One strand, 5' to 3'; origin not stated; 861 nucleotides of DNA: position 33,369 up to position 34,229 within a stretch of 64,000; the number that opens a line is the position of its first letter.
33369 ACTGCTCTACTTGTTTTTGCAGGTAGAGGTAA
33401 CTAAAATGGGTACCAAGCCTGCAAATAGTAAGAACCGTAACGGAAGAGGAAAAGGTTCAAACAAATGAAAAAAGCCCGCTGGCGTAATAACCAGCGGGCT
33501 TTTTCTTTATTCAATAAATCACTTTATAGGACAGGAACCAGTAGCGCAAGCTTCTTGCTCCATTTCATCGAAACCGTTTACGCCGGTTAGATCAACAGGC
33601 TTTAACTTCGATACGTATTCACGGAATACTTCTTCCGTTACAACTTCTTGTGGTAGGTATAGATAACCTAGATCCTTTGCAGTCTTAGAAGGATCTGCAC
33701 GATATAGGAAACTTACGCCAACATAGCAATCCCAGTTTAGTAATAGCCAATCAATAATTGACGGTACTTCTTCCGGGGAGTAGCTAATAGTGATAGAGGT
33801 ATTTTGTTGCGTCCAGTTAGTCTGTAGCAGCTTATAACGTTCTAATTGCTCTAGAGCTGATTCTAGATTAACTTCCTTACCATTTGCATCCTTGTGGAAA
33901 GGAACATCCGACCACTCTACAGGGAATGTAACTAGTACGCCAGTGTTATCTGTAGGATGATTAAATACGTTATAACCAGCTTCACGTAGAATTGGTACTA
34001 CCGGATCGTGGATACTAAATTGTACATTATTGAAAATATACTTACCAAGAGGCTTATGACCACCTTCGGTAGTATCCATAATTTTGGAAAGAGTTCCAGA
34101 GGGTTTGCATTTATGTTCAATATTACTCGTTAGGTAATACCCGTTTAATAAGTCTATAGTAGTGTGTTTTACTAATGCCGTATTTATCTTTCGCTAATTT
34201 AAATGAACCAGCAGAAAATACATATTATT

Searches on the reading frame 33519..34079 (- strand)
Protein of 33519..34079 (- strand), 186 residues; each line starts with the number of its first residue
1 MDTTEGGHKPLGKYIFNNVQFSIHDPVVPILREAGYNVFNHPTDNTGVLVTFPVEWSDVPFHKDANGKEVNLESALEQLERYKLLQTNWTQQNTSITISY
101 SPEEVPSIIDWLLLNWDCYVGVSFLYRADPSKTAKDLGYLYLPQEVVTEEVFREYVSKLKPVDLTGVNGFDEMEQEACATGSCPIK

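Call 31: search_protein_families(library=pfam, proteins=[window:33519-34079:-], max_evalue=0.01)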
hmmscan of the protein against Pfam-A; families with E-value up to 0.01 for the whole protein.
window:33519-34079:- (186 aa): 0 families

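Call 48: search_dna_similar(query=window:33519-34079:-, collection=phages, mode=protein, max_rows=6)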
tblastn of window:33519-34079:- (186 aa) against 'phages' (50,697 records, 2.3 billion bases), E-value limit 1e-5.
Records with a match: 107; places in all: 107; records where one place covers at least 80% of the query: 106.
Best place of each record, by identity: 60-80% 8; <60% 99.
By first word of the organism name: Streptomyces 36; Thermus 13; Roseobacter 12; Nodularia 9; Sinorhizobium 8; Siovirus 5; Caudoviricetes 4; Lentibacter 3; Rhizobium 3; Synechococcus 3; and 8 more.
By host as written in the record: - 12; Streptomyces lividans JI 1326 9; Streptomyces viridochromogenes DSM40736 8; Streptomyces griseus ATCC 10137 8; Sinorhizobium meliloti 7; Thermus thermophilus HB8 6; Thermus thermophilus 5; Streptomyces sanglieri UNT16F27A 5; and 29 more.
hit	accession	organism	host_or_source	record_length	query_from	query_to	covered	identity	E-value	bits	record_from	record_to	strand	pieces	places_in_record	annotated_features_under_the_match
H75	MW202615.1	Caudoviricetes sp.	Manatee Spring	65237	1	186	100%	68.3%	6e-82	269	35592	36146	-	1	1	ribonucleoside-triphosphate reductase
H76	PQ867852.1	phage T4S1-k141_462158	Crassostrea hongkongensis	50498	1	186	100%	64.0%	7e-76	252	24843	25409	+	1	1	ribonucleoside-triphosphate reductase adenosylcobalamin-dependent ...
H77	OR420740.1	Roseobacter phage CRP-114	Paracoccaceae bacterium strain FZCC0023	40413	1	186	100%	62.4%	5e-74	246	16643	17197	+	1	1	ribonucleotide reductase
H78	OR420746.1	Roseobacter phage CRP-227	Paracoccaceae bacterium strain FZCC0040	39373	1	186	100%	61.8%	5e-73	244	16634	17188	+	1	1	ribonucleotide reductase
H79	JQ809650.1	Celeribacter phage P12053L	Celeribacter sp. IMCC12053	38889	1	186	100%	61.8%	8e-73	243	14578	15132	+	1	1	class II ribonucleotide reductase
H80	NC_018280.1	Celeribacter phage P12053L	Celeribacter sp. IMCC12053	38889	1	186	100%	61.8%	8e-73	243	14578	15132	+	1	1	ribonucleotide reductase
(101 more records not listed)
